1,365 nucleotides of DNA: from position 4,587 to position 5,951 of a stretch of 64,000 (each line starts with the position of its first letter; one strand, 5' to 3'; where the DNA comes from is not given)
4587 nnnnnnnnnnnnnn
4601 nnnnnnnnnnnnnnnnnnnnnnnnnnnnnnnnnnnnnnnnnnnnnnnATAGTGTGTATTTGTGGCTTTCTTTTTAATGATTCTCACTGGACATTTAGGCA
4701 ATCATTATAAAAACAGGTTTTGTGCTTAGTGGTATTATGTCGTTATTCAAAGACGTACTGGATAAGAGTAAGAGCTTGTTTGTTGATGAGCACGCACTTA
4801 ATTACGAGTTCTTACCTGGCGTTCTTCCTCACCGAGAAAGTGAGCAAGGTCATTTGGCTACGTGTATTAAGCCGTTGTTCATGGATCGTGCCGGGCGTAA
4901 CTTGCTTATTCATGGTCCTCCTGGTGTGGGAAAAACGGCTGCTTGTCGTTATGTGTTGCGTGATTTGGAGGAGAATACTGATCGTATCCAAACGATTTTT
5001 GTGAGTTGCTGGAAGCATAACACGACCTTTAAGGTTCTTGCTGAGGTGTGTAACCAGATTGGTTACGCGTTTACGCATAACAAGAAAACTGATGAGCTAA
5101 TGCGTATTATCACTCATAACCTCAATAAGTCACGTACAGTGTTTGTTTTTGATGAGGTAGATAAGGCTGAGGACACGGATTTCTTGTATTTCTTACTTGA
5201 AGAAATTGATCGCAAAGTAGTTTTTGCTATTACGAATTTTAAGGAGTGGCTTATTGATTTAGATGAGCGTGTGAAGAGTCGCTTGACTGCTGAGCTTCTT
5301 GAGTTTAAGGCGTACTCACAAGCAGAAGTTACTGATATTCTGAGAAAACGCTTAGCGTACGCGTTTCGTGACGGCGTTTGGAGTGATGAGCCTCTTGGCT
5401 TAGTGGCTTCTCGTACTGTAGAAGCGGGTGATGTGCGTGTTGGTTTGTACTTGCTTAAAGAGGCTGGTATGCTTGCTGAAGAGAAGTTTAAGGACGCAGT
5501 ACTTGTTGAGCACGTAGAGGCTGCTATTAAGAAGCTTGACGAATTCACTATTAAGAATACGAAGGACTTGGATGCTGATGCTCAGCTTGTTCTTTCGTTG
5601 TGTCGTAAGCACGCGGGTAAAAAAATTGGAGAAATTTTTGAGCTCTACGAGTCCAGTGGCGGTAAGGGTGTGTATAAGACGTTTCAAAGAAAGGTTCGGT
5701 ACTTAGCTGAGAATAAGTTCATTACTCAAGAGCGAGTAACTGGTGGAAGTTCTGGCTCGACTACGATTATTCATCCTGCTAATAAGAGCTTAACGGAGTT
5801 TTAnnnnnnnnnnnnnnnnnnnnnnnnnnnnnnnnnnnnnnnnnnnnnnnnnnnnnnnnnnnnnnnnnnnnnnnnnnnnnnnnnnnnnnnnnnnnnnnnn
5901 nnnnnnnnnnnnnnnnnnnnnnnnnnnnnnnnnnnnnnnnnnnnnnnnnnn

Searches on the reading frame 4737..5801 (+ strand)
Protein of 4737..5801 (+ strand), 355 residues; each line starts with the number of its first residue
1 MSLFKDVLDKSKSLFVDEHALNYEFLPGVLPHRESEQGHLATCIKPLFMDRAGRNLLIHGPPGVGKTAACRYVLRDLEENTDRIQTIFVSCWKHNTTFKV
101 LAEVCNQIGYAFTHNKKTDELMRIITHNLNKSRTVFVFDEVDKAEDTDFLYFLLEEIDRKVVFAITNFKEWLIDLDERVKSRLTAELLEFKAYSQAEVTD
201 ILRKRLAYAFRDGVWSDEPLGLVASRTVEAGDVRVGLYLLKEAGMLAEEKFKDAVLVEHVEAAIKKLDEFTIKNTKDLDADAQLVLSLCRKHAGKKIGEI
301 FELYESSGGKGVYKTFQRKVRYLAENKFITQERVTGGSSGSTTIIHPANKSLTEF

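Call 10: search_protein_families(library=pfam, proteins=[window:4737-5801:+], max_evalue=0.01)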
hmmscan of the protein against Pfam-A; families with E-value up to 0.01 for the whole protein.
window:4737-5801:+ (355 aa): 20 families
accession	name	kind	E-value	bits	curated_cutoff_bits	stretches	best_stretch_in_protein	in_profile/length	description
PF22703.2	Cdc6_lid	-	5.6e-15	55.4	27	1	200-264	2-67/68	Cdc6 AAA+ ATPase-type lid domain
PF13401.12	AAA_22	-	1.5e-14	54.9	27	1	53-154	5-108/130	AAA domain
PF13191.12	AAA_16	-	9.8e-12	46.1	32.6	1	30-158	2-160/167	AAA ATPase domain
PF00931.28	NB-ARC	-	3.1e-08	33.6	23.5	1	41-166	6-134/248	NB-ARC domain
PF24883.2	NPHP3_N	-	2.5e-07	31.4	24.8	1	54-93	23-62/164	Nephrocystin 3, N-terminal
PF00004.35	AAA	-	6.3e-07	30.4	21.2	1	56-168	1-110/131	ATPase family associated with various cellular activities (AAA)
PF05729.18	NACHT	-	3e-05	24.4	26.7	1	56-155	3-115/167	NACHT domain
PF00270.35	DEAD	-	0.00012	22.3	26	0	48-90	12-52/167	DEAD/DEAH box helicase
PF07728.20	AAA_5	-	0.00016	22.1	22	1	55-177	1-110/139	AAA domain (dynein-related subfamily)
PF05621.17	TniB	-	0.0002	21.3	22.4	1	54-145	36-132/189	Bacterial TniB protein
PF13173.12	AAA_14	-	0.00072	20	27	1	54-147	3-77/129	AAA domain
PF20720.3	nSTAND3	-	0.0011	19.1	27.2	1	55-125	19-61/155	Novel STAND NTPase 3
PF12775.13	AAA_7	-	0.0013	18.8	25.8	1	52-102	32-83/181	P-loop containing dynein motor region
PF07693.20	KAP_NTPase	-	0.0013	18.5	20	0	56-139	23-106/293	KAP family P-loop domain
PF03266.21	NTPase_1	-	0.0018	18.6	23.9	0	56-90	2-39/168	NTPase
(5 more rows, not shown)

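Call 12: find_homologous_proteins(query=window:4737-5801:+, max_evalue=1e-20)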
Query window:4737-5801:+ (355 aa): 943 proteins with E <= 1e-20 among 4401 candidates; the best 120 are listed.
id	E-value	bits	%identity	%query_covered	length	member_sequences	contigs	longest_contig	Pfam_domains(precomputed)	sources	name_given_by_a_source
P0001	2.6e-234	795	100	100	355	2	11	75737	PF22703.3,PF24883.3,PF00004.36,PF13401.13,PF00931.29,PF13191.13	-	-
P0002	3.4e-201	686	83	100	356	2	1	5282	PF22703.3,PF24883.3,PF00004.36,PF13401.13,PF05621.18,PF00931.29,PF13191.13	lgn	-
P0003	6.7e-200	682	83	100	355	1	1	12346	PF22703.3,PF24883.3,PF05729.19,PF00004.36,PF13401.13,PF05621.18,PF00931.29,PF13191.13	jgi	jgi:cell division control protein 6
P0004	3.7e-191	653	78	100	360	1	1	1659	PF22703.3,PF24883.3,PF00004.36,PF13401.13,PF00931.29,PF13191.13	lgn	-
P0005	1.6e-186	638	78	100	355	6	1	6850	PF22703.3,PF24883.3,PF00004.36,PF13401.13,PF07728.21,PF00931.29,PF13191.13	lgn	-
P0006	3.4e-180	617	75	100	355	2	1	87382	PF00270.36,PF22703.3,PF24883.3,PF00004.36,PF13401.13,PF07728.21,PF05621.18,PF00931.29,PF13191.13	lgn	-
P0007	9.4e-180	615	75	100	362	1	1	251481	PF22703.3,PF24883.3,PF05729.19,PF00004.36,PF13401.13,PF07728.21,PF00931.29,PF13191.13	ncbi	-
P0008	1.7e-179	614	75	100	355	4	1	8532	PF22703.3,PF24883.3,PF00004.36,PF13401.13,PF07728.21,PF05621.18,PF00931.29,PF13191.13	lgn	-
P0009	6.9e-179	612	74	100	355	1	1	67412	PF00270.36,PF22703.3,PF24883.3,PF05729.19,PF00004.36,PF13401.13,PF05621.18,PF00931.29,PF13191.13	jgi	jgi:archaeal cell division control protein 6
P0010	3.9e-177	607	74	99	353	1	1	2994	PF22703.3,PF24883.3,PF05729.19,PF00004.36,PF13401.13,PF00931.29,PF13191.13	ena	-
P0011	1.0e-176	605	75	100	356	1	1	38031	PF22703.3,PF24883.3,PF00004.36,PF13401.13,PF00931.29,PF13191.13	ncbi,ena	-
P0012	1.4e-176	605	74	100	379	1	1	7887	PF22703.3,PF24883.3,PF00004.36,PF13401.13,PF00931.29,PF13191.13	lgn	-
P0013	3.4e-176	604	74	100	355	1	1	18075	PF22703.3,PF07693.21,PF24883.3,PF05729.19,PF00004.36,PF13401.13,PF07728.21,PF05621.18,PF00931.29,PF13191.13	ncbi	-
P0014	7.5e-160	550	47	83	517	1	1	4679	PF13173.13,PF00270.36,PF22703.3,PF22606.3,PF00004.36,PF13401.13,PF05496.19,PF07728.21,PF00931.29,PF13191.13,PF24883.3,PF25604.2,PF05729.19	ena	-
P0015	1.7e-136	473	58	100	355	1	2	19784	PF22703.3,PF24883.3,PF05729.19,PF00004.36,PF13401.13,PF07728.21,PF05621.18,PF00931.29,PF13191.13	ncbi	-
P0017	4.8e-136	472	57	100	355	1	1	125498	PF22703.3,PF24883.3,PF05729.19,PF00004.36,PF13401.13,PF00931.29,PF13191.13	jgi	jgi:archaeal cell division control protein 6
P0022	1.2e-132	460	55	100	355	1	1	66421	PF22703.3,PF24883.3,PF00004.36,PF13401.13,PF00931.29,PF13191.13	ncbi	-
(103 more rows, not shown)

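Call 13: find_related_loci(query=window:4737-5801:+, collection=genome_contigs, flank=6000)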
Query window:4737-5801:+ (355 aa) in genome_contigs; peptide patterns used: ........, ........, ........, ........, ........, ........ (x = any residue, [..] = any of these).
102 stretches matched a pattern; 11 encode a relative of the query (tblastn E <= 1e-3); 11 distinct loci.
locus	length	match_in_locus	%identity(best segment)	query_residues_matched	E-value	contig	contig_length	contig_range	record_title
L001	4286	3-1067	75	1-355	0e+0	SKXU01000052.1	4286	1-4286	MAG: Candidatus Woesearchaeota archaeon isolate CSSed162cmB_258 CSSed16-2cmB-114111, whole genome shotgun sequence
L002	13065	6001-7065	75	1-355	0e+0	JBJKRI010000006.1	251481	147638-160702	MAG: Candidatus Woesearchaeota archaeon isolate Bin_55 S1Ck127_522272_flag_0_multi_11.9996_len_251481, whole genome shot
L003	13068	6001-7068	51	3-355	4e-125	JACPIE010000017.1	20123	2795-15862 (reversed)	MAG: Candidatus Woesearchaeota archaeon isolate NC_groundwater_432_Ag_B-0.1um_40_22 GD18-4_B1_scaffold_576241, whole gen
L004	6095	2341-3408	49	1-355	5e-122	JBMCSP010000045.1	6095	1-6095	MAG: Nanoarchaeota archaeon isolate D1M13_35 NODE_4691_length_6095_cov_3.500662, whole genome shotgun sequence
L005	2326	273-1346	49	1-355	7e-128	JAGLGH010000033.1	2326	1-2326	MAG: Nanoarchaeota archaeon isolate RS_10_27 ROV157_10.bin.27.fa_33, whole genome shotgun sequence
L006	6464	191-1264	49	1-355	6e-120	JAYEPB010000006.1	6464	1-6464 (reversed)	MAG: Nanoarchaeota archaeon isolate MAG014 MAG014_6, whole genome shotgun sequence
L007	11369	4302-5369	49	3-355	1e-119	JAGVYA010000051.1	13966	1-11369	Candidatus Woesearchaeota archaeon isolate RIFCSPLOWO2_01_FULL_35_20 rifcsplowo2_01_scaffold_19173, whole genome shotgun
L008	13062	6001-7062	48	3-355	1e-118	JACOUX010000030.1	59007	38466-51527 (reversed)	MAG: Candidatus Woesearchaeota archaeon isolate NC_groundwater_84_Ag_S-0.1um_40_33 S35_SO-1_scaffold_94901, whole genome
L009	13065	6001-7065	48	2-355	1e-118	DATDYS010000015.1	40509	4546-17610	MAG TPA_asm: Candidatus Nanoarchaeia archaeon isolate SMAG_U8171 k141_1529096, whole genome shotgun sequence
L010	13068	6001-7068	47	3-355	2e-116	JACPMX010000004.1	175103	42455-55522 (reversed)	MAG: Candidatus Woesearchaeota archaeon isolate NC_groundwater_560_Ag_S-0.1um_42_26 S35_SO-1_scaffold_86507, whole genom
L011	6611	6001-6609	50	3-203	2e-71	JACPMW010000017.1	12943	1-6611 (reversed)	MAG: Candidatus Woesearchaeota archaeon isolate NC_groundwater_559_Ag_S-0.1um_40_64 S35_SO-1_scaffold_56824, whole genom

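Call 15: find_related_loci(query=window:4737-5801:+, collection=metagenome_contigs, flank=6000)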
Query window:4737-5801:+ (355 aa) in metagenome_contigs; peptide patterns used: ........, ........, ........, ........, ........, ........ (x = any residue, [..] = any of these).
120 stretches matched a pattern; 17 encode a relative of the query (tblastn E <= 1e-3); 17 distinct loci.
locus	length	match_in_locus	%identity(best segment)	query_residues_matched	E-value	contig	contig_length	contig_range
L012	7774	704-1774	50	2-355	8e-126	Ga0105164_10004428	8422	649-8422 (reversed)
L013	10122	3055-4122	50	3-355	5e-124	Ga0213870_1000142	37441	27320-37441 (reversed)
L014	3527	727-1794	51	1-355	1e-126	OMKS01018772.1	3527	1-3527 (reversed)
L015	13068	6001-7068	47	3-355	8e-122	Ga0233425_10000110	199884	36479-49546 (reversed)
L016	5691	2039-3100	49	3-355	7e-122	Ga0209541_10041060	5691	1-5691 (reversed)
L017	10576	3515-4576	49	3-355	1e-121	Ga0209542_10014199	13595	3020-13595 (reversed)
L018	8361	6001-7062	49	3-355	5e-121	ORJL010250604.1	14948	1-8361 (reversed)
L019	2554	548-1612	48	3-354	1e-126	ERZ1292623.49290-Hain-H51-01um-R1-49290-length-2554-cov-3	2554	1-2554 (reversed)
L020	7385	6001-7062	49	3-355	5e-121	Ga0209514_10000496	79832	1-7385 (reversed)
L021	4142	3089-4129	49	1-345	3e-122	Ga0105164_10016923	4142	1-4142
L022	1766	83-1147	48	3-354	4e-128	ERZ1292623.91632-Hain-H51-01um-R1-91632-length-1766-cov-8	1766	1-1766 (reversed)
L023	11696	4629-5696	49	3-355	1e-119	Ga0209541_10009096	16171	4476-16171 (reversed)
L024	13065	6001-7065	48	2-355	1e-118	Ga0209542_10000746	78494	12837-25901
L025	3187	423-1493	49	2-355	1e-121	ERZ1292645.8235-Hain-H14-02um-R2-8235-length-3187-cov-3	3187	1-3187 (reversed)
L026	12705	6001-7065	47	3-355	4e-118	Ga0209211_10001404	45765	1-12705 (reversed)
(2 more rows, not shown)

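Call 17: find_encoding_contigs(protein=P0003, flank=6000, max_places=2)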
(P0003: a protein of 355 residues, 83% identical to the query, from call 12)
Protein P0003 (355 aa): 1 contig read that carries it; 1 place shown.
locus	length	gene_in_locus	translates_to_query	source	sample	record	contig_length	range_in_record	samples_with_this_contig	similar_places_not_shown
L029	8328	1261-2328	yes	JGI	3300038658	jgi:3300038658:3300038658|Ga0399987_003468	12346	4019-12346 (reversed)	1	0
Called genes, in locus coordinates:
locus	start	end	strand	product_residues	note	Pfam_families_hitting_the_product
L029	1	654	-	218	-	?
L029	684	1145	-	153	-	PF00293:NUDIX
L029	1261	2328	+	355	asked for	PF13191:AAA_16, PF00931:NB-ARC, PF05621:TniB (weak), PF24883:NPHP3_N (faint), PF00004:AAA, PF05729:NACHT (weak), PF13401:AAA_22, PF22703:Cdc6_lid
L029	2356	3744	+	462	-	PF13482:RNase_H_2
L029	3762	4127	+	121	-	-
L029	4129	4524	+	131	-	-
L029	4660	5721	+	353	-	-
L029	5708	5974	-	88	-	-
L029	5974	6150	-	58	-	-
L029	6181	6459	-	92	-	PF03477:ATP-cone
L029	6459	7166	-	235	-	PF11139:SfLAP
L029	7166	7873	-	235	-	-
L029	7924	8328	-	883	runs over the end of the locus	PF00690:Cation_ATPase_N, PF00122:E1-E2_ATPase, PF00702:Hydrolase, PF13246:Cation_ATPase, PF08282:Hydrolase_3 (faint), PF12710:HAD, PF00689:Cation_ATPase_C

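Call 18: find_encoding_contigs(protein=P0006, flank=6000, max_places=2)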
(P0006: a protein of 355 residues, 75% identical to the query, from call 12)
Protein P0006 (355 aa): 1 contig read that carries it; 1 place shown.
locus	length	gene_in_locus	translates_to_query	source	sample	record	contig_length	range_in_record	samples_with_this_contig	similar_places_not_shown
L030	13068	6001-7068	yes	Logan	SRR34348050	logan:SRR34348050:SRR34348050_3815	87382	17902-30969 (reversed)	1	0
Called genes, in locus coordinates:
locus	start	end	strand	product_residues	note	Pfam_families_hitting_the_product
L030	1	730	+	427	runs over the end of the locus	PF02403:Seryl_tRNA_N, PF00587:tRNA-synt_2b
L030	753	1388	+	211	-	PF01694:Rhomboid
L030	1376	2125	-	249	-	-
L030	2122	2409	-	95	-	-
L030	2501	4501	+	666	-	PF09382:RQC (weak), PF00580:UvrD-helicase, PF13245:AAA_19, PF13604:AAA_30 (faint), PF01443:Viral_helicase1 (faint), PF13361:UvrD_C, PF13361:UvrD_C, PF00570:HRDC, +1 more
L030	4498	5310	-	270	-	-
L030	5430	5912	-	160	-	PF00293:NUDIX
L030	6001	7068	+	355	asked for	PF00270:DEAD (faint), PF13191:AAA_16, PF00931:NB-ARC, PF05621:TniB (faint), PF00004:AAA, PF07728:AAA_5 (weak), PF13401:AAA_22, PF22703:Cdc6_lid, +1 more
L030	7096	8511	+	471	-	PF14520:HHH_5 (weak), PF13482:RNase_H_2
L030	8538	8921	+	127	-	-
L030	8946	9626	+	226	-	-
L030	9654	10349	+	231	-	PF00106:adh_short, PF01370:Epimerase (weak), PF08659:KR, PF23441:SDR (weak), PF13561:adh_short_C2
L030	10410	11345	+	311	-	-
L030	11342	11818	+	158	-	-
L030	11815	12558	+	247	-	-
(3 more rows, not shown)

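Call 19: find_encoding_contigs(protein=P0009, flank=6000, max_places=2)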
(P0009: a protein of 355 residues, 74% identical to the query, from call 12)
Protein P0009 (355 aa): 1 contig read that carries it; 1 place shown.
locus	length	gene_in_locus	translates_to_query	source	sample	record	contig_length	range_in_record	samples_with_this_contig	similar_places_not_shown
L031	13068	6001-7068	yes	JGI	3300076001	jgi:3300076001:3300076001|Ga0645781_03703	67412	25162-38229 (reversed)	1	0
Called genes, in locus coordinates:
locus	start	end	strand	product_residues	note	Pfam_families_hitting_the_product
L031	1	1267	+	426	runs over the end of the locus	PF02403:Seryl_tRNA_N, PF00587:tRNA-synt_2b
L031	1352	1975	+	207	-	PF01694:Rhomboid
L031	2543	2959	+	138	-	-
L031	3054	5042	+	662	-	PF09382:RQC, PF00580:UvrD-helicase, PF13245:AAA_19, PF13604:AAA_30 (faint), PF01443:Viral_helicase1 (faint), PF13361:UvrD_C, PF13538:UvrD_C_2 (weak), PF00570:HRDC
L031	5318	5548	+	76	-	-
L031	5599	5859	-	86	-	-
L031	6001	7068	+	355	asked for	PF13191:AAA_16, PF00270:DEAD (faint), PF00931:NB-ARC, PF05621:TniB (faint), PF24883:NPHP3_N (faint), PF00004:AAA, PF13401:AAA_22, PF22703:Cdc6_lid, +1 more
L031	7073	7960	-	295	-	PF00924:MS_channel_2nd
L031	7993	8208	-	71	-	PF04024:PspC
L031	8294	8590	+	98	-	-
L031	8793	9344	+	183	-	PF01300:Sua5_yciO_yrdC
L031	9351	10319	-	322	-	PF01139:RtcB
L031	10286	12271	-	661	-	PF01139:RtcB, PF14890:Intein_splicing, PF01139:RtcB (weak)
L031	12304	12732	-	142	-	-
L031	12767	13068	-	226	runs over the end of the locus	-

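Call 20: find_encoding_contigs(protein=P0011, flank=6000, max_places=2)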
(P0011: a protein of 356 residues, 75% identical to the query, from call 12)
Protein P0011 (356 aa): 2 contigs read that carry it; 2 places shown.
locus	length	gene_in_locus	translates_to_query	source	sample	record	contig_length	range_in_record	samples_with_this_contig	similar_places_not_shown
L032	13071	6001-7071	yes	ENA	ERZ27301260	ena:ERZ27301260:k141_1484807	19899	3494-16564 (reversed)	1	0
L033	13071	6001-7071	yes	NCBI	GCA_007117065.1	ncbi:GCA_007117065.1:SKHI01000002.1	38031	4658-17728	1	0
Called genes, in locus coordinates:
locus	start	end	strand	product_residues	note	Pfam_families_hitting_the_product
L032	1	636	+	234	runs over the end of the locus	PF04250:DUF429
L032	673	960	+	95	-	-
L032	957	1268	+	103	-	-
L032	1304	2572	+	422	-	PF02403:Seryl_tRNA_N, PF00587:tRNA-synt_2b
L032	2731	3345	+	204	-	PF01694:Rhomboid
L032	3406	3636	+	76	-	-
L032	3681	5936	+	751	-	PF09382:RQC, PF00580:UvrD-helicase, PF13245:AAA_19, PF01443:Viral_helicase1 (faint), PF13361:UvrD_C, PF13538:UvrD_C_2 (faint), PF00570:HRDC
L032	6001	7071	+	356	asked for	PF13191:AAA_16, PF00931:NB-ARC, PF24883:NPHP3_N (faint), PF00004:AAA, PF13401:AAA_22, PF22703:Cdc6_lid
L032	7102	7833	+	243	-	-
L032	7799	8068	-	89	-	-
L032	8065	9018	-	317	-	PF17125:Methyltr_RsmF_N, PF01189:Methyltr_RsmB-F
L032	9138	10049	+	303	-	PF01917:Flagellin_arch-type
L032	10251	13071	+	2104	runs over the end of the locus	?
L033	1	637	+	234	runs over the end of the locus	PF04250:DUF429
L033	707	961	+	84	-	-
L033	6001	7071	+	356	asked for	PF13191:AAA_16, PF00931:NB-ARC, PF24883:NPHP3_N (faint), PF00004:AAA, PF13401:AAA_22, PF22703:Cdc6_lid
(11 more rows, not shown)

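Call 58: find_encoding_contigs(protein=P0017, flank=10000, max_places=1)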
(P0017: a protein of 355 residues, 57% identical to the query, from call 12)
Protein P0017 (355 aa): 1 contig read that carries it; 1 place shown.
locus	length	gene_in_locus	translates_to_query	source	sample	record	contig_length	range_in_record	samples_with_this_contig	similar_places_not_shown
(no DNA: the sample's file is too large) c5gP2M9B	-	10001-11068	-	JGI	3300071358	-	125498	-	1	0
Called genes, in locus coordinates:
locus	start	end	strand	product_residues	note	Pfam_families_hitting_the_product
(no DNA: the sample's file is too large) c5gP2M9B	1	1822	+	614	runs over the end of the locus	PF01850:PIN (weak), PF00437:T2SSE, PF00013:KH_1 (weak)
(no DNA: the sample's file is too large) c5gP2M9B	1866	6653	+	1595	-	-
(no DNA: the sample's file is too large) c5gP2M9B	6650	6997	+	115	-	PF01917:Flagellin_arch-type (weak)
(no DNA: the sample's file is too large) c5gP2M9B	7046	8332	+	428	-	PF02403:Seryl_tRNA_N, PF00587:tRNA-synt_2b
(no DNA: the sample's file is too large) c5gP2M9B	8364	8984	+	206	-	PF01914:MarC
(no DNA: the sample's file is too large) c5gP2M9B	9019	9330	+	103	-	-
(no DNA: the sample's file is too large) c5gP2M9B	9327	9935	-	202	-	PF00300:His_Phos_1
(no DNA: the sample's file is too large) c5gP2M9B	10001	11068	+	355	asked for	PF13191:AAA_16, PF00931:NB-ARC, PF00004:AAA (weak), PF05729:NACHT (weak), PF13401:AAA_22, PF24883:NPHP3_N (faint), PF22703:Cdc6_lid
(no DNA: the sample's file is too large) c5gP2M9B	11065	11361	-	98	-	-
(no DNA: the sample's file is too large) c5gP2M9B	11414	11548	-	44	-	-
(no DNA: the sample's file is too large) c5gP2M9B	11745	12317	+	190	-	PF01300:Sua5_yciO_yrdC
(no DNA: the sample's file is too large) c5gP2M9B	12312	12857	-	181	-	PF00300:His_Phos_1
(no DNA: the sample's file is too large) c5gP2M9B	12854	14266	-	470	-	PF01139:RtcB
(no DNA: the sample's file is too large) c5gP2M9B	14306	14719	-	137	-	PF01951:Archease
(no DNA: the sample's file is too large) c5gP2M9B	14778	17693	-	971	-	PF13385:Laminin_G_3, PF00354:Pentaxin (faint), PF13385:Laminin_G_3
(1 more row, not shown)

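Call 59: find_encoding_contigs(protein=P0015, flank=10000, max_places=1)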
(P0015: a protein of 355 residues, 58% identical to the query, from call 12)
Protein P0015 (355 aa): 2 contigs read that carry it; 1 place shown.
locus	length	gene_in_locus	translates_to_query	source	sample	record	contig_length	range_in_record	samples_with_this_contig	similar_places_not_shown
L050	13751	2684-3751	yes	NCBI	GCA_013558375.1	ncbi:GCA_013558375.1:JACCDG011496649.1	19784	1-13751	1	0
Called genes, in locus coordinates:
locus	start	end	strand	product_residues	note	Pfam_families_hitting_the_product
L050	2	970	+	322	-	?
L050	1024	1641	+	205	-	PF01914:MarC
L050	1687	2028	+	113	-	PF12773:DZR (weak)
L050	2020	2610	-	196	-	PF00300:His_Phos_1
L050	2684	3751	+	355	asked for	PF13191:AAA_16, PF00931:NB-ARC, PF05621:TniB (weak), PF00004:AAA, PF05729:NACHT, PF07728:AAA_5 (weak), PF13401:AAA_22, PF22703:Cdc6_lid, +1 more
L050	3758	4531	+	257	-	PF12146:Hydrolase_4, PF20408:Abhydrolase_11 (faint), PF00561:Abhydrolase_1 (weak), PF12697:Abhydrolase_6, PF02129:Peptidase_S15 (weak), PF00326:Peptidase_S9 (faint), PF12146:Hydrolase_4 (weak)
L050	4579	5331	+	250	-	PF01988:VIT1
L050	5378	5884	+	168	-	-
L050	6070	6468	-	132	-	-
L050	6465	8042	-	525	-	PF13385:Laminin_G_3, PF25023:TEN_YD-shell (weak)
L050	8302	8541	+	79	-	-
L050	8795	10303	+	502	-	PF02652:Lactate_perm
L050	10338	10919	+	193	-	PF01300:Sua5_yciO_yrdC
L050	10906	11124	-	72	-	-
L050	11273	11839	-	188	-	PF00300:His_Phos_1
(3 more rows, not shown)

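Call 60: find_encoding_contigs(protein=P0022, flank=10000, max_places=1)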
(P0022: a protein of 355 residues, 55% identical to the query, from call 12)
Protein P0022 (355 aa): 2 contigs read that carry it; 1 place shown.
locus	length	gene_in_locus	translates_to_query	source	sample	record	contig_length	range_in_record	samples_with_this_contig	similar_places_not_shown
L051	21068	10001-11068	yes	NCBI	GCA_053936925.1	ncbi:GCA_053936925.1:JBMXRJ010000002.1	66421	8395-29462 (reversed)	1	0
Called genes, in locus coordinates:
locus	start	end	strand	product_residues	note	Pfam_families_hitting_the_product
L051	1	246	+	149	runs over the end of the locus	-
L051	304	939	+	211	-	-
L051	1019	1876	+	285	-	PF00892:EamA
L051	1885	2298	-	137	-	-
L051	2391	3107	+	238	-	PF01978:TrmB, PF12802:MarR_2 (weak), PF13412:HTH_24 (weak)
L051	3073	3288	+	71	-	-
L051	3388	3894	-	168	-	PF03703:bPH_2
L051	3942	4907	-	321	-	-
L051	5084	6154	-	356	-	PF00091:Tubulin, PF12327:FtsZ_C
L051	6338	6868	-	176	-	-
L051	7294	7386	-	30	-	-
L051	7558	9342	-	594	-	PF04675:DNA_ligase_A_N, PF01068:DNA_ligase_A_M, PF04679:DNA_ligase_A_C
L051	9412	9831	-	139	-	PF13466:STAS_2 (weak), PF01740:STAS (weak)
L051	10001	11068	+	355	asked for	PF13191:AAA_16, PF00931:NB-ARC (weak), PF24883:NPHP3_N (faint), PF00004:AAA (weak), PF13401:AAA_22, PF22703:Cdc6_lid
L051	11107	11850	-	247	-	-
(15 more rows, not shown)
